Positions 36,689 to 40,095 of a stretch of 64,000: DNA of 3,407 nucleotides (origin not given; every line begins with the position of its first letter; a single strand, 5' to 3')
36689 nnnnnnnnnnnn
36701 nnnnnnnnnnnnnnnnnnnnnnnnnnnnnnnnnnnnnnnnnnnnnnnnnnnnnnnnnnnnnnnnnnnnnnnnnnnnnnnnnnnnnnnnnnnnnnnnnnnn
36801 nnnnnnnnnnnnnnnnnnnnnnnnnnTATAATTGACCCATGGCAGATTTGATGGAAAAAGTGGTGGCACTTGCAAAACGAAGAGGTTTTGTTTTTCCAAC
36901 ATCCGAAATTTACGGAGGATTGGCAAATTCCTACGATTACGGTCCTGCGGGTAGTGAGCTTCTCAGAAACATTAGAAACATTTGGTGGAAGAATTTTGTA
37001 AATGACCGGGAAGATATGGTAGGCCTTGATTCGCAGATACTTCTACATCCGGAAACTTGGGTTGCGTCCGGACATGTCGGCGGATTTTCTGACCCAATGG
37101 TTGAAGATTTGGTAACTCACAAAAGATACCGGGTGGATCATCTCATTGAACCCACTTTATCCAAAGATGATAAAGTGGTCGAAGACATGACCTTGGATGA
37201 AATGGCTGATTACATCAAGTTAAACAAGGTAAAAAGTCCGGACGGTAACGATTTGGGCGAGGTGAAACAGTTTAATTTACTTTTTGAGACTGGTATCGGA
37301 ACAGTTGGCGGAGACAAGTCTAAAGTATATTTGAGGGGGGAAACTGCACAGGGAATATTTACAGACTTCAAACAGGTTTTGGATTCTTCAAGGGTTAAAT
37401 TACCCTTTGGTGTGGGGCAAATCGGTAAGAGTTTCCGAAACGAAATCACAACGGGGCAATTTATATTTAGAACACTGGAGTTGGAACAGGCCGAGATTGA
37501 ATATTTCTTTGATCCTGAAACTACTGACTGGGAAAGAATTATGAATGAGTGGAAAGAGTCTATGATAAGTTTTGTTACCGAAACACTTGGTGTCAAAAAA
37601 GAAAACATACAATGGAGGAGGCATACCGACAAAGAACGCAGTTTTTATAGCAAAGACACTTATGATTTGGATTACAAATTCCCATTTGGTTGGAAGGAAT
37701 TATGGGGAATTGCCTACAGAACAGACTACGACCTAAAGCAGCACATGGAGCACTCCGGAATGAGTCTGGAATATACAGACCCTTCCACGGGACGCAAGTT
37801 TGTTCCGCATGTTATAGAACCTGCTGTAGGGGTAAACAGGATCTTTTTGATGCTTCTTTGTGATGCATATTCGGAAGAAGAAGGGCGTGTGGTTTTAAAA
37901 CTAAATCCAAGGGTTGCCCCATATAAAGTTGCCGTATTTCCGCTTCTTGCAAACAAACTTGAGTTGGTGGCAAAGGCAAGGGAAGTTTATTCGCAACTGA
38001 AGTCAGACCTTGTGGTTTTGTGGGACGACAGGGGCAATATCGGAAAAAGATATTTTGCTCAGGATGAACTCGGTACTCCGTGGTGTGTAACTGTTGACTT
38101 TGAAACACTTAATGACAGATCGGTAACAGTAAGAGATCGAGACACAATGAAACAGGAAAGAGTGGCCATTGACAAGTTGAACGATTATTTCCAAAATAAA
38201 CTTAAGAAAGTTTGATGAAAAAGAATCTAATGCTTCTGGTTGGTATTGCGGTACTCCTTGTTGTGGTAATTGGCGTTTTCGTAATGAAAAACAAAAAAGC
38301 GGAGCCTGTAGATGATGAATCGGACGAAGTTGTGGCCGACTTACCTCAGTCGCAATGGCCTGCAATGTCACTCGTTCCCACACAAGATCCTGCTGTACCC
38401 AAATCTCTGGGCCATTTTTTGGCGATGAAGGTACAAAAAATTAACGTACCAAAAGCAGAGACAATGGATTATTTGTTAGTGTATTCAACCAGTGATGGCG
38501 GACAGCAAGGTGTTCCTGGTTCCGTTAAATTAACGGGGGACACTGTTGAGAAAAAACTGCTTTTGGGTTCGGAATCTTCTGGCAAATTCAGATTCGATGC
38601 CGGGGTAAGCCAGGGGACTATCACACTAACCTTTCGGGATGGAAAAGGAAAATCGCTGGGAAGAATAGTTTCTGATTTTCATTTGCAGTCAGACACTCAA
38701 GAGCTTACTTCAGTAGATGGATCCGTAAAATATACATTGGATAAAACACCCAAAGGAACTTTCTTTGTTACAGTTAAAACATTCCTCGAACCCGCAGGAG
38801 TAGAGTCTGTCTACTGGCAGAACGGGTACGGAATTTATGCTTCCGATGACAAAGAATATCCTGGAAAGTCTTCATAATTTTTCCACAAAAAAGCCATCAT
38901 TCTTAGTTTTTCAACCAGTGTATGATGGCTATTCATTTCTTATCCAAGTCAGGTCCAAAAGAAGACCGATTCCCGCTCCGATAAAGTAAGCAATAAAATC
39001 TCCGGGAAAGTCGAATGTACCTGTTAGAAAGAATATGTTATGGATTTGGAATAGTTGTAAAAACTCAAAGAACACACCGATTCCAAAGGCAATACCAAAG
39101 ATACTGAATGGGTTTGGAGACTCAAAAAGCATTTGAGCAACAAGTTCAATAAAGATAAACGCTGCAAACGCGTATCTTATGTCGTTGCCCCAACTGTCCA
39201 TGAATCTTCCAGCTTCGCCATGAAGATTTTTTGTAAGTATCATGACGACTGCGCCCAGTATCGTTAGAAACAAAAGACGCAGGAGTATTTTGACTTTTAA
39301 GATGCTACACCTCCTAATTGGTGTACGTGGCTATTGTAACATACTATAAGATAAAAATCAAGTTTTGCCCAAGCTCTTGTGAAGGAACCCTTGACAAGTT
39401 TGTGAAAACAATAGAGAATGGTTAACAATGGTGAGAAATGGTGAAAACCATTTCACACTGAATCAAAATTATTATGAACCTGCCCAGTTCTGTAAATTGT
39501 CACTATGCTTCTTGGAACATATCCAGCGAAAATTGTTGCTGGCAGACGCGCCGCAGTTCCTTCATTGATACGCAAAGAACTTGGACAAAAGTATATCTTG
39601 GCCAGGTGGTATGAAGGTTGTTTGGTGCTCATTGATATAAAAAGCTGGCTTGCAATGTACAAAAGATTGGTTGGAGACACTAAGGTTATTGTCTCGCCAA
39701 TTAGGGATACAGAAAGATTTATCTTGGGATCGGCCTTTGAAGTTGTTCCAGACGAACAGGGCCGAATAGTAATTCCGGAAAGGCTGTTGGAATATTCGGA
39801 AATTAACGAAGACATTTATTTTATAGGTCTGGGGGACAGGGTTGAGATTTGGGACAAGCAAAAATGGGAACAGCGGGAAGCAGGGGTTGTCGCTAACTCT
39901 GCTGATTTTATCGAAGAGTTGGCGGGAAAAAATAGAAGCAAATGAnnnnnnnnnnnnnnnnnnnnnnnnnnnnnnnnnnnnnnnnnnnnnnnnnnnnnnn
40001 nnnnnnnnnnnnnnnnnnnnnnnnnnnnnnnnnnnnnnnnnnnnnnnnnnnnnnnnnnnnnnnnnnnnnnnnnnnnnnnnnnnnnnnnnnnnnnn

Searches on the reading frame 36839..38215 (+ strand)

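Call 13: search_protein_families(library=pfam, proteins=[window:36839-38215:+], max_evalue=0.001)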
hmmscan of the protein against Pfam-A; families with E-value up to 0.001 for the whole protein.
window:36839-38215:+ (458 aa): 2 families
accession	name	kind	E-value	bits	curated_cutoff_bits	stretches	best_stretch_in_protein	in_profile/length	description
PF03129.25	HGTP_anticodon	-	7.9e-20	71.3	21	1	363-453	1-93/94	Anticodon binding domain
PF00587.30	tRNA-synt_2b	-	4.5e-07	30.5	29.3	1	161-340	9-176/179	tRNA synthetase class II core domain (G, H, P, S and T)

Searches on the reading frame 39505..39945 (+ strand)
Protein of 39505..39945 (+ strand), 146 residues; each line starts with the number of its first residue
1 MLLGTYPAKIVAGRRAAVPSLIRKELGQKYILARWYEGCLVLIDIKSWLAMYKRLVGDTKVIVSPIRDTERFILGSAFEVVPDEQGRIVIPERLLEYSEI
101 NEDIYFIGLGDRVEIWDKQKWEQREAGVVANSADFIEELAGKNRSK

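Call 13: search_protein_families(library=pfam, proteins=[window:39505-39945:+], max_evalue=0.001)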
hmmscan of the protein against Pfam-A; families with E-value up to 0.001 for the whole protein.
window:39505-39945:+ (146 aa): 1 family
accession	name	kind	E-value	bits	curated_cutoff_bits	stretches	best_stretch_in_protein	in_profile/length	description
PF02381.23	MraZ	-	6.1e-16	58.6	23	1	73-128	1-56/72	MraZ protein, putative antitoxin-like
